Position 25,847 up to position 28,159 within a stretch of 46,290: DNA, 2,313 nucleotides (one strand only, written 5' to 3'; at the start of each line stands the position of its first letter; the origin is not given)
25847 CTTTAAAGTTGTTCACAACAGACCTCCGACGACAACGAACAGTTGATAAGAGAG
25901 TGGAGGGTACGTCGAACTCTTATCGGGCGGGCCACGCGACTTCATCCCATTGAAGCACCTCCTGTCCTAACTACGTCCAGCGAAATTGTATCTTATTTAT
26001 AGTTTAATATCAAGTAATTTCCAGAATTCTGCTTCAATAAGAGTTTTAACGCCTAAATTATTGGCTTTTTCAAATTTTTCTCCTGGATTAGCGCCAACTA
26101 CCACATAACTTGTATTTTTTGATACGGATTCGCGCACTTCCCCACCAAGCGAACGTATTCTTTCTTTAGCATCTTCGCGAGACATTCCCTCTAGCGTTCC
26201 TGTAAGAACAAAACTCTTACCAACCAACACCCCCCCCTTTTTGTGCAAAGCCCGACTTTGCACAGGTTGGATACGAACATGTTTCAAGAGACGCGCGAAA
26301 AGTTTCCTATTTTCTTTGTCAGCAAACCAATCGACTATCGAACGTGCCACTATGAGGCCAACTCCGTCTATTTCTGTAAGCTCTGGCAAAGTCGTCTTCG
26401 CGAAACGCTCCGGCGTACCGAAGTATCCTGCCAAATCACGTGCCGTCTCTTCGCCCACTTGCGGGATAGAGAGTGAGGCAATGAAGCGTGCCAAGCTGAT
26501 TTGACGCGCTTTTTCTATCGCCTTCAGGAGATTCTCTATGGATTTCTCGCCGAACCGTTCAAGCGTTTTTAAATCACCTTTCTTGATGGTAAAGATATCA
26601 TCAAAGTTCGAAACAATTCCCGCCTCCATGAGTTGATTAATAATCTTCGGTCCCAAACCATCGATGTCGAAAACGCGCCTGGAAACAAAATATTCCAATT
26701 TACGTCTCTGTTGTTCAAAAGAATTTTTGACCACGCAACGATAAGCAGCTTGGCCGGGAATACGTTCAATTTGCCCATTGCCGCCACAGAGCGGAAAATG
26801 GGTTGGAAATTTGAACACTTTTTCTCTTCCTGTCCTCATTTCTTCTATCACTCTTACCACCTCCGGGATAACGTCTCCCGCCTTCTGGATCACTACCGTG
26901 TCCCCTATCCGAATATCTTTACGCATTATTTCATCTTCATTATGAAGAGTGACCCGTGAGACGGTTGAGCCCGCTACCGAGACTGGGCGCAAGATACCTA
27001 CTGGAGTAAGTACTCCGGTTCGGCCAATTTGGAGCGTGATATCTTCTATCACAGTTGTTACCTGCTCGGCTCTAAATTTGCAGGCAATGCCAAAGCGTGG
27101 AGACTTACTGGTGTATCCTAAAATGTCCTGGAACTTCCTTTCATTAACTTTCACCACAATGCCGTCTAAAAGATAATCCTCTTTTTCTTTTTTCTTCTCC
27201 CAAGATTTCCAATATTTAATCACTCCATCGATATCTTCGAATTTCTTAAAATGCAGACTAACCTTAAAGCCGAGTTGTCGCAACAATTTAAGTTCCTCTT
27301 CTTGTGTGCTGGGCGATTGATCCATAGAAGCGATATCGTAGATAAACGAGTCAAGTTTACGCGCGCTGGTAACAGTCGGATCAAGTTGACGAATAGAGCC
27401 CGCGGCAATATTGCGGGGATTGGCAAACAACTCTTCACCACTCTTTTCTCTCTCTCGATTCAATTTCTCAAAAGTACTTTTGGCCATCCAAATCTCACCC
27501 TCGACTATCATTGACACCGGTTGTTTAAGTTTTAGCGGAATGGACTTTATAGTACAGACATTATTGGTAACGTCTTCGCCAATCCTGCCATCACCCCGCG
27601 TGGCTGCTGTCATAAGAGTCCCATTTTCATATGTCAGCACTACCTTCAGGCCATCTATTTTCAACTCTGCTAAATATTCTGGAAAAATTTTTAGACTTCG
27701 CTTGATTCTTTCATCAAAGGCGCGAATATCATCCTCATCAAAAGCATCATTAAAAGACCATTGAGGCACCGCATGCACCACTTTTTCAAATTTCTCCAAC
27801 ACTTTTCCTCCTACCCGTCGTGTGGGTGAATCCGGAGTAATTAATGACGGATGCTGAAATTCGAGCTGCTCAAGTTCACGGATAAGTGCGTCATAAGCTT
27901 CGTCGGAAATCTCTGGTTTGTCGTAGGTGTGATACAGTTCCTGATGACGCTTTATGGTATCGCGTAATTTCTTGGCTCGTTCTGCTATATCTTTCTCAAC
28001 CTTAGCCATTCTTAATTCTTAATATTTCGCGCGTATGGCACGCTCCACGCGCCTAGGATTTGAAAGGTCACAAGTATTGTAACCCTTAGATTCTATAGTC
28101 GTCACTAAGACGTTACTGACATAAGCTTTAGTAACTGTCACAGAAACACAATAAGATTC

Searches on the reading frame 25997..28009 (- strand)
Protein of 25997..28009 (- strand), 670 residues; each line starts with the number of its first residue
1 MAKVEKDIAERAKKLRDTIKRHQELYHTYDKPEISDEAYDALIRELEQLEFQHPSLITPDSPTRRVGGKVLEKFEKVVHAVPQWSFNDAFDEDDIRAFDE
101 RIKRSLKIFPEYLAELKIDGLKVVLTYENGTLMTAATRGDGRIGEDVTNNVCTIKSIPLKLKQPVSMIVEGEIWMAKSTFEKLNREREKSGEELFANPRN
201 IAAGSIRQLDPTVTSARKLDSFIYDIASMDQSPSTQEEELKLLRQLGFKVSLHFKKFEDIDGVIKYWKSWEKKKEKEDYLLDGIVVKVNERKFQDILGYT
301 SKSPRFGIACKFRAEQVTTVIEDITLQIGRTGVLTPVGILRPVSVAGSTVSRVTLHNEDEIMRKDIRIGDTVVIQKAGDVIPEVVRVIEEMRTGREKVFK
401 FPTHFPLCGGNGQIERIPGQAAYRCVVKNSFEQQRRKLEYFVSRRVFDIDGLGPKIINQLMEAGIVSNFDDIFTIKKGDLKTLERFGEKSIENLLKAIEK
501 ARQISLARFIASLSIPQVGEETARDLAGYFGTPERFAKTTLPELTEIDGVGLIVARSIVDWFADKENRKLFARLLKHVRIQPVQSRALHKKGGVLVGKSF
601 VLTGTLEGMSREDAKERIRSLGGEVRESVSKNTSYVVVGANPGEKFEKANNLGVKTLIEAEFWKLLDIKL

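Call 65: find_encoding_contigs(protein=window:25997-28009:-, flank=500, max_places=8)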
Protein window:25997-28009:- (670 aa): 22 contigs read that carry it; 5 places shown.
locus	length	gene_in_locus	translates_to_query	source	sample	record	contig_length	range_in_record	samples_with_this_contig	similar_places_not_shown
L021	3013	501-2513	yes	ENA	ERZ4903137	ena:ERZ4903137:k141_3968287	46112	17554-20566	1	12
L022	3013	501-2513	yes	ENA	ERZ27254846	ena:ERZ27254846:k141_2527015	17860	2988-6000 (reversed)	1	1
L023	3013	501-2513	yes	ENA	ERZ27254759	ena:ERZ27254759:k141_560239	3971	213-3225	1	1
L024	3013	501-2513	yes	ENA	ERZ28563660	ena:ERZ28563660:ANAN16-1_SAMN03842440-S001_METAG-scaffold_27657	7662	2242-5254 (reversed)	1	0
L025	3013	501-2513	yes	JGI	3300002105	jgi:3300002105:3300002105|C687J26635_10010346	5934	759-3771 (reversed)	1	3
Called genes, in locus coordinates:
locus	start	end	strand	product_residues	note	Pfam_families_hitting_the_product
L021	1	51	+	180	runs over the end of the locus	PF07963:N_methyl (weak)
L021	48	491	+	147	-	PF14341:PilX_N (weak)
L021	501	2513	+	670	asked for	PF22745:Nlig-Ia, PF01653:DNA_ligase_aden, PF03120:OB_DNA_ligase, PF12826:HHH_2, PF14520:HHH_5 (weak), PF00533:BRCT, PF12738:PTCB-BRCT (weak)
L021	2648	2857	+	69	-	-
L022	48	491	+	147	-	PF14341:PilX_N (weak)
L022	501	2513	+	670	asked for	PF22745:Nlig-Ia, PF01653:DNA_ligase_aden, PF03120:OB_DNA_ligase, PF12826:HHH_2, PF14520:HHH_5 (weak), PF00533:BRCT, PF12738:PTCB-BRCT (weak)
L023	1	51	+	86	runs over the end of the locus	?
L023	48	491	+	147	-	PF14341:PilX_N (weak)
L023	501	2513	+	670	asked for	PF22745:Nlig-Ia, PF01653:DNA_ligase_aden, PF03120:OB_DNA_ligase, PF12826:HHH_2, PF14520:HHH_5 (weak), PF00533:BRCT, PF12738:PTCB-BRCT (weak)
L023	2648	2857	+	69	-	-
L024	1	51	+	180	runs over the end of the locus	-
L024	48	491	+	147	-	PF14341:PilX_N (weak)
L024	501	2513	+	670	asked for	PF22745:Nlig-Ia, PF01653:DNA_ligase_aden, PF03120:OB_DNA_ligase, PF12826:HHH_2, PF14520:HHH_5 (weak), PF00533:BRCT, PF12738:PTCB-BRCT (weak)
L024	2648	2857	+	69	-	-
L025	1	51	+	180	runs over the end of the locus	PF07963:N_methyl (weak)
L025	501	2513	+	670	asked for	PF22745:Nlig-Ia, PF01653:DNA_ligase_aden, PF03120:OB_DNA_ligase, PF12826:HHH_2, PF14520:HHH_5 (weak), PF00533:BRCT, PF12738:PTCB-BRCT (weak)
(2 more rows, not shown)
